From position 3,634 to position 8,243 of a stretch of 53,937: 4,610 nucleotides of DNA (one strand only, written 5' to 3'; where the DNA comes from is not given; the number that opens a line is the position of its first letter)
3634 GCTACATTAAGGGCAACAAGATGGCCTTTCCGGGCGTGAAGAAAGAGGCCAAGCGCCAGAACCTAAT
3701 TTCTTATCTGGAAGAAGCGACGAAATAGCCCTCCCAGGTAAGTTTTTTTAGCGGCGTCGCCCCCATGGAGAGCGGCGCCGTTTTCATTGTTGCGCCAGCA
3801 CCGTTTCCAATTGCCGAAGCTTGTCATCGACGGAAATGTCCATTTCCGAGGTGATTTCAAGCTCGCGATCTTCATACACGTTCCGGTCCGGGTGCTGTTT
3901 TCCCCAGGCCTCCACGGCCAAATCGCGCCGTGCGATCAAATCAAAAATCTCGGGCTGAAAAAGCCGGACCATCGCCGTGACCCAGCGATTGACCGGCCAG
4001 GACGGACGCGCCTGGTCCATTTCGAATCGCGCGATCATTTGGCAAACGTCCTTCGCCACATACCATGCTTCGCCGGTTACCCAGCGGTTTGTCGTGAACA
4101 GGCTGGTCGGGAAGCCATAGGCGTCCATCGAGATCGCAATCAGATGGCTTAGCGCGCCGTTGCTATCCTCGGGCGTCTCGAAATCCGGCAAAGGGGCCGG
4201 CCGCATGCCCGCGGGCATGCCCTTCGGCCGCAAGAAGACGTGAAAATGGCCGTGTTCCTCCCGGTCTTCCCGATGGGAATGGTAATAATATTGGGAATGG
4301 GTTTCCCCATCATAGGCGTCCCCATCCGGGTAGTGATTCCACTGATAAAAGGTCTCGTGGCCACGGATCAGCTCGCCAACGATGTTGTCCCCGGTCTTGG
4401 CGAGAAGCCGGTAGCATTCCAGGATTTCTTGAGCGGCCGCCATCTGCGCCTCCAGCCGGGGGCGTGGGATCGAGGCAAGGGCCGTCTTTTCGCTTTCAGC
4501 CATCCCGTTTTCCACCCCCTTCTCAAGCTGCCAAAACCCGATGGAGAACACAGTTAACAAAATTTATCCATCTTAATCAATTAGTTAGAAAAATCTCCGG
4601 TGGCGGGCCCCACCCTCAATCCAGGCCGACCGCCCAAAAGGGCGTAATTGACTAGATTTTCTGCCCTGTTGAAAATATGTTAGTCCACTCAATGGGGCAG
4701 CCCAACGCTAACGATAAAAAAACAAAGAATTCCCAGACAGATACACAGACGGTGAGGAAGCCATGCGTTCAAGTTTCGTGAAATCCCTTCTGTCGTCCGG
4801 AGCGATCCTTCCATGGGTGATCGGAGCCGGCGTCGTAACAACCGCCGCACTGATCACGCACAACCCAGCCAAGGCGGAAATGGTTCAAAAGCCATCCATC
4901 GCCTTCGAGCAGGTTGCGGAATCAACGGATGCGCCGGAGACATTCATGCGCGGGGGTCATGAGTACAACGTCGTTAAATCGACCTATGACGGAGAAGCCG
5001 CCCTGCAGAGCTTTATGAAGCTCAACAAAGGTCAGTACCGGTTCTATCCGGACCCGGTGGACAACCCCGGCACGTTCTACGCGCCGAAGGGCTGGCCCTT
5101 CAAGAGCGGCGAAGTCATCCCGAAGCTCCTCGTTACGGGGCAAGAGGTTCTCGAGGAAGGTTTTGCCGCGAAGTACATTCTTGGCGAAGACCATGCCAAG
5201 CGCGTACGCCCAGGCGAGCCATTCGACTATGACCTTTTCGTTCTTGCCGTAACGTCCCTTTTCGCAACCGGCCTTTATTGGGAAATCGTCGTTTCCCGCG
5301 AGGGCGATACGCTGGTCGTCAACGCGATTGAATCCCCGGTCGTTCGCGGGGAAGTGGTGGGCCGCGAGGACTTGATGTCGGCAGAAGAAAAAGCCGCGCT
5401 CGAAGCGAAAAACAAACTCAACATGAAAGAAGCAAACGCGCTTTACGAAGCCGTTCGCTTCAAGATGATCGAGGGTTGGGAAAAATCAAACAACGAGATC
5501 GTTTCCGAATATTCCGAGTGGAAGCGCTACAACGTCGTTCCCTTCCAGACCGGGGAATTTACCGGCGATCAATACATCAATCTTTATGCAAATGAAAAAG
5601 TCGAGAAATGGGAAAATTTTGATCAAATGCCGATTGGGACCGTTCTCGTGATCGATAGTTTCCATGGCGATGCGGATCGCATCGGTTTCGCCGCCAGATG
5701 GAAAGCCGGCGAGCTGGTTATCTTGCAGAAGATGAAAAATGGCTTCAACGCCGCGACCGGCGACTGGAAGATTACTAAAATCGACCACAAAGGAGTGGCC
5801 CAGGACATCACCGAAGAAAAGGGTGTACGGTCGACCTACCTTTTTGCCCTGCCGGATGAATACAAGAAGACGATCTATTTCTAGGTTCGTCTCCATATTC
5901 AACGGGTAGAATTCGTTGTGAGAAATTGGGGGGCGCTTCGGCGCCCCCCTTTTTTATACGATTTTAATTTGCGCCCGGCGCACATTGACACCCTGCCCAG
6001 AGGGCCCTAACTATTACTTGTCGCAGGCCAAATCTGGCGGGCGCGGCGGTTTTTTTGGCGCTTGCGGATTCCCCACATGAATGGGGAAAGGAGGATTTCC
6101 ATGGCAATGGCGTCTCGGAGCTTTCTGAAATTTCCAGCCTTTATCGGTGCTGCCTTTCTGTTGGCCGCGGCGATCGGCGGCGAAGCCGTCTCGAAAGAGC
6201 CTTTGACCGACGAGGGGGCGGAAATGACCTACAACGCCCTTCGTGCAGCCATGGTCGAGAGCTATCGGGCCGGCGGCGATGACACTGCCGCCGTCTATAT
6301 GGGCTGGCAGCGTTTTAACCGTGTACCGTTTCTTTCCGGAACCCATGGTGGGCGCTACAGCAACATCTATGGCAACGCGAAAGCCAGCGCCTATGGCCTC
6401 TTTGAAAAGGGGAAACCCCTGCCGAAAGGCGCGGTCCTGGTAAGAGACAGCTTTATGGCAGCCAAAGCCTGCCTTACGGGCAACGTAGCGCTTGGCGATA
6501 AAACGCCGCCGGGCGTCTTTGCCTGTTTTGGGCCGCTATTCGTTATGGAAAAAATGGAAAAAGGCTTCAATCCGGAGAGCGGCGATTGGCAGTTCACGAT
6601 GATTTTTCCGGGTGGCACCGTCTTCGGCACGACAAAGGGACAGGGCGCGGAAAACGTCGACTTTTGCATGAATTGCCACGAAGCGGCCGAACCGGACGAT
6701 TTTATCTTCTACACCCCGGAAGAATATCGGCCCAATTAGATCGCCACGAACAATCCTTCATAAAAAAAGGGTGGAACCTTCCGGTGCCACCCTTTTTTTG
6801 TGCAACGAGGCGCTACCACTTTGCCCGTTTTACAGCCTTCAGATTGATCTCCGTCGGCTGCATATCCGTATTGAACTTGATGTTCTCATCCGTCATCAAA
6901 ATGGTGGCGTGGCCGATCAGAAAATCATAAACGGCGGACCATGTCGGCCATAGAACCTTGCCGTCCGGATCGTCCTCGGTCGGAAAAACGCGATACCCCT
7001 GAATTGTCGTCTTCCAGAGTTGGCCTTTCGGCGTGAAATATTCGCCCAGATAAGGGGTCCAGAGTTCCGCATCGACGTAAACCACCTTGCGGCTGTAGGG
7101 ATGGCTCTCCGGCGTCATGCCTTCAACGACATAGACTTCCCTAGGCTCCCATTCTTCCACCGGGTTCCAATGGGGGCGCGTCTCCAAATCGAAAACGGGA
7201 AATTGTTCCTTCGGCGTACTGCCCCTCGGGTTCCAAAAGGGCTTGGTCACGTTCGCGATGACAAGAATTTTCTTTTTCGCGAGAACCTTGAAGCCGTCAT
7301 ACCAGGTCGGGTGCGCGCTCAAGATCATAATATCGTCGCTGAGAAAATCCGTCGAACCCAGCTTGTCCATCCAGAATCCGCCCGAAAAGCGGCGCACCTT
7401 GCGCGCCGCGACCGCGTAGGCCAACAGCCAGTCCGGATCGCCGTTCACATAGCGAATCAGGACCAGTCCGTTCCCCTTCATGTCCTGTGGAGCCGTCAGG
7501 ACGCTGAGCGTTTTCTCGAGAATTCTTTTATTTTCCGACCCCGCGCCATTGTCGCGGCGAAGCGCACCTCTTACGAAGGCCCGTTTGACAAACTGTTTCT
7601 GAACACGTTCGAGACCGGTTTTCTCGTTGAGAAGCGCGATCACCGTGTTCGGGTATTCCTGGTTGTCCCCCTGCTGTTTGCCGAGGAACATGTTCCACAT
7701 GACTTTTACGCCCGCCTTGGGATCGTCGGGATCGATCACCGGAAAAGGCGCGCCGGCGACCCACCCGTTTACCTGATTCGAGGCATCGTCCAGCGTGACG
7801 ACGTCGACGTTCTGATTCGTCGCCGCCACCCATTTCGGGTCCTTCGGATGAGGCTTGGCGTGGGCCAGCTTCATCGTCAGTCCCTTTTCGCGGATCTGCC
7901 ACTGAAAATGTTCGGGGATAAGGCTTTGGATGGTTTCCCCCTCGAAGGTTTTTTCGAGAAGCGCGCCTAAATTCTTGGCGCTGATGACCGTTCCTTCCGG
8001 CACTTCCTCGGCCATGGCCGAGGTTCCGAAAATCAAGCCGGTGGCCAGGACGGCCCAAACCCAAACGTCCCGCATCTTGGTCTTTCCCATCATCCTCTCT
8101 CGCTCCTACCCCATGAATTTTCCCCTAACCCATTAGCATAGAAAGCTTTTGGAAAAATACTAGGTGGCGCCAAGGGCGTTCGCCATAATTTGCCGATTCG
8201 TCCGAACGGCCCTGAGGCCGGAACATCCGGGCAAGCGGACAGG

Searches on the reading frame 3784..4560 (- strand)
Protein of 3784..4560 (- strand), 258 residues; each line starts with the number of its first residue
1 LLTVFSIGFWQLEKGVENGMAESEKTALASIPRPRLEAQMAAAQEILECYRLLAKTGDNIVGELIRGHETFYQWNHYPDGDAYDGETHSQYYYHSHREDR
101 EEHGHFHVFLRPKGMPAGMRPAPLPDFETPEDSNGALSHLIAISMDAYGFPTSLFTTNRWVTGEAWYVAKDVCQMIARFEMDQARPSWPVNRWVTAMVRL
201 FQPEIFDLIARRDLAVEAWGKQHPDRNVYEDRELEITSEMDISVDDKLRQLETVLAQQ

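Call 3: search_protein_families(library=pfam, proteins=[window:3784-4560:-], max_evalue=0.01)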
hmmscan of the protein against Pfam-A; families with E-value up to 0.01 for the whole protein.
window:3784-4560:- (258 aa): 1 family
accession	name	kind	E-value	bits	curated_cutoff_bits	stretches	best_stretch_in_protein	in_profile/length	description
PF22308.1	DUF6969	-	4.3e-89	297.9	27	1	41-242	2-201/201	Domain of unknown function (DUF6969)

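Call 58: search_protein_families(library=ncbifam, proteins=[window:3784-4560:-], max_evalue=0.001)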
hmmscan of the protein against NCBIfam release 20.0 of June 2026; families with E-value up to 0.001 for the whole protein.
window:3784-4560:- (258 aa): 0 families

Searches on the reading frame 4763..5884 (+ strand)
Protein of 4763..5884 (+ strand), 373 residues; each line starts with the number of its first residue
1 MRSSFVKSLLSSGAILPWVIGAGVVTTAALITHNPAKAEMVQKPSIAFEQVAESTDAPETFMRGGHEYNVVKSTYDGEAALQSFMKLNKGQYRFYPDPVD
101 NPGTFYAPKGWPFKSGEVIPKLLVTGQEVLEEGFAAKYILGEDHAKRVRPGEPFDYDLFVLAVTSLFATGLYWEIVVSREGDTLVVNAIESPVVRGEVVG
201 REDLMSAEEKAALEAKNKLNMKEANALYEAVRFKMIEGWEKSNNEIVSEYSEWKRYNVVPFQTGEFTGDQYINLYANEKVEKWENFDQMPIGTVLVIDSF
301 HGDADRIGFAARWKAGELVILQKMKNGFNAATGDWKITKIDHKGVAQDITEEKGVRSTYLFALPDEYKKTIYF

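Call 3: search_protein_families(library=pfam, proteins=[window:4763-5884:+], max_evalue=0.01)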
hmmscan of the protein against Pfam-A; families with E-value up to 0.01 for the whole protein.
window:4763-5884:+ (373 aa): 0 families

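Call 5: search_protein_families(library=ncbifam, proteins=[window:4763-5884:+], max_evalue=0.01)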
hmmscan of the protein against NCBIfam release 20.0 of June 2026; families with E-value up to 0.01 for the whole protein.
window:4763-5884:+ (373 aa): 1 family
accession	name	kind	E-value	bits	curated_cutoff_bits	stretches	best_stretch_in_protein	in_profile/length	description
TIGR03303.1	OM_YaeT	equivalog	0.002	16.5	297.15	1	147-213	24-91/741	outer membrane protein assembly factor BamA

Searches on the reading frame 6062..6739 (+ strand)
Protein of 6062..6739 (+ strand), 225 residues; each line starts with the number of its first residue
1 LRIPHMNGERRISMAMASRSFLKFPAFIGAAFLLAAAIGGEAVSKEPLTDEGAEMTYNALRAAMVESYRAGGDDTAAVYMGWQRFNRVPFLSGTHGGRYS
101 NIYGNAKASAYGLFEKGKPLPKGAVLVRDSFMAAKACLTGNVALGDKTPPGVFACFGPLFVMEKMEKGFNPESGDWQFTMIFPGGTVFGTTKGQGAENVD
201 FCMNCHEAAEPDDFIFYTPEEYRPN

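Call 3: search_protein_families(library=pfam, proteins=[window:6062-6739:+], max_evalue=0.01)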
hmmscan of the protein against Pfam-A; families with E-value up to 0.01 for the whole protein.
window:6062-6739:+ (225 aa): 1 family
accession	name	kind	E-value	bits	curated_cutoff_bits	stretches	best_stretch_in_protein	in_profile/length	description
PF16694.10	Cytochrome_P460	-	1.9e-10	41.6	27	1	97-216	20-124/125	Cytochrome P460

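Call 5: search_protein_families(library=ncbifam, proteins=[window:6062-6739:+], max_evalue=0.01)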
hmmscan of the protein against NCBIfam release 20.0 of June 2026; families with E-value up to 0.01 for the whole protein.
window:6062-6739:+ (225 aa): 0 families

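Call 38: search_solved_structures(query=window:6062-6739:+, max_evalue=10, show_alignments=5)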
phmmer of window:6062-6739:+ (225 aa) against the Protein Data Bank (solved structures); distinct sequences matched with E-value up to 10: 3.
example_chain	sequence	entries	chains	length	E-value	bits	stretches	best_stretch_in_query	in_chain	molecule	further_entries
6hiu_B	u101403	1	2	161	0.33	13.6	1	94-220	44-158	Cytochrome P460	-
9hrk_A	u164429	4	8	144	0.38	13.3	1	116-220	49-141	Cytochrome P460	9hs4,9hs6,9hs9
6le3_E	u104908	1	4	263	0.44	13.1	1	159-197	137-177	Gluconate 5-dehydrogenase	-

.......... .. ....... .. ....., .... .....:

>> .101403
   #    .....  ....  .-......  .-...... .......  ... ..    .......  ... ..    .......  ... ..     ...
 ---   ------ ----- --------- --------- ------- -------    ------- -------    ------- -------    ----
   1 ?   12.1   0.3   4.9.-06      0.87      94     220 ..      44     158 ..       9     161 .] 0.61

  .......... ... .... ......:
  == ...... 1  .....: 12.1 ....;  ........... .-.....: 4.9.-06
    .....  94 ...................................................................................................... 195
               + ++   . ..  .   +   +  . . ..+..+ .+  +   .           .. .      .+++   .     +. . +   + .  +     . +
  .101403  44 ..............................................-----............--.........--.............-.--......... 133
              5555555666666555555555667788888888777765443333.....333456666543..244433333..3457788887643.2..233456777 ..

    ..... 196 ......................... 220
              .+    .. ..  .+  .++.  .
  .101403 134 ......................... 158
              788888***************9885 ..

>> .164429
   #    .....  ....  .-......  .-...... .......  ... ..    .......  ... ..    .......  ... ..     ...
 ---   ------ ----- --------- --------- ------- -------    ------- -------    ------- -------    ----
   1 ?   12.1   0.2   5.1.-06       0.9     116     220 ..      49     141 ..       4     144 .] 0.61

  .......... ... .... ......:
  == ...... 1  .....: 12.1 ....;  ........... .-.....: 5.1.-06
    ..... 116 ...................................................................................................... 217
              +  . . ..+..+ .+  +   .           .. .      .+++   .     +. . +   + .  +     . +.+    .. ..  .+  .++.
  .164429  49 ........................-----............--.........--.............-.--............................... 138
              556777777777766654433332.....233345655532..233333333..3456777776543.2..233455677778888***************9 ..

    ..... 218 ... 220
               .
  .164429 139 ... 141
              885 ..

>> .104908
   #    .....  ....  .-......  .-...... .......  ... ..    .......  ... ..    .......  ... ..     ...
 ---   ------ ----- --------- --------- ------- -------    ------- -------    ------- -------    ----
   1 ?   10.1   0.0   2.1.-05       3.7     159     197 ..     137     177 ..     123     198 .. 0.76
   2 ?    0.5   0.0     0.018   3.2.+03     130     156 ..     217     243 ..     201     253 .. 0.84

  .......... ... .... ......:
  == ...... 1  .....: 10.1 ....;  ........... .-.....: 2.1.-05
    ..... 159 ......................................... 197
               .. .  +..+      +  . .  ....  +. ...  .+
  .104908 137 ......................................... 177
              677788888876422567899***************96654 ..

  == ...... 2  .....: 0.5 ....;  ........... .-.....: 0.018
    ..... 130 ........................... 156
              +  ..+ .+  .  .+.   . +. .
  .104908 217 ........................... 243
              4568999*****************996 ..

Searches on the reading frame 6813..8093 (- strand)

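Call 3: search_protein_families(library=pfam, proteins=[window:6813-8093:-], max_evalue=0.01)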
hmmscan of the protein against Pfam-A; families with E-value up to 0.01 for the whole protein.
window:6813-8093:- (426 aa): 2 families
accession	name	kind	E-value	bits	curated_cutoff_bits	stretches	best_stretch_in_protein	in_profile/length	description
PF07044.18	DUF1329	-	2.4e-51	175.6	23.1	1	55-408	10-349/368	Protein of unknown function (DUF1329)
PF17131.11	LolA_like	-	3.3e-10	40.4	30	2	193-266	3-72/184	Outer membrane lipoprotein-sorting protein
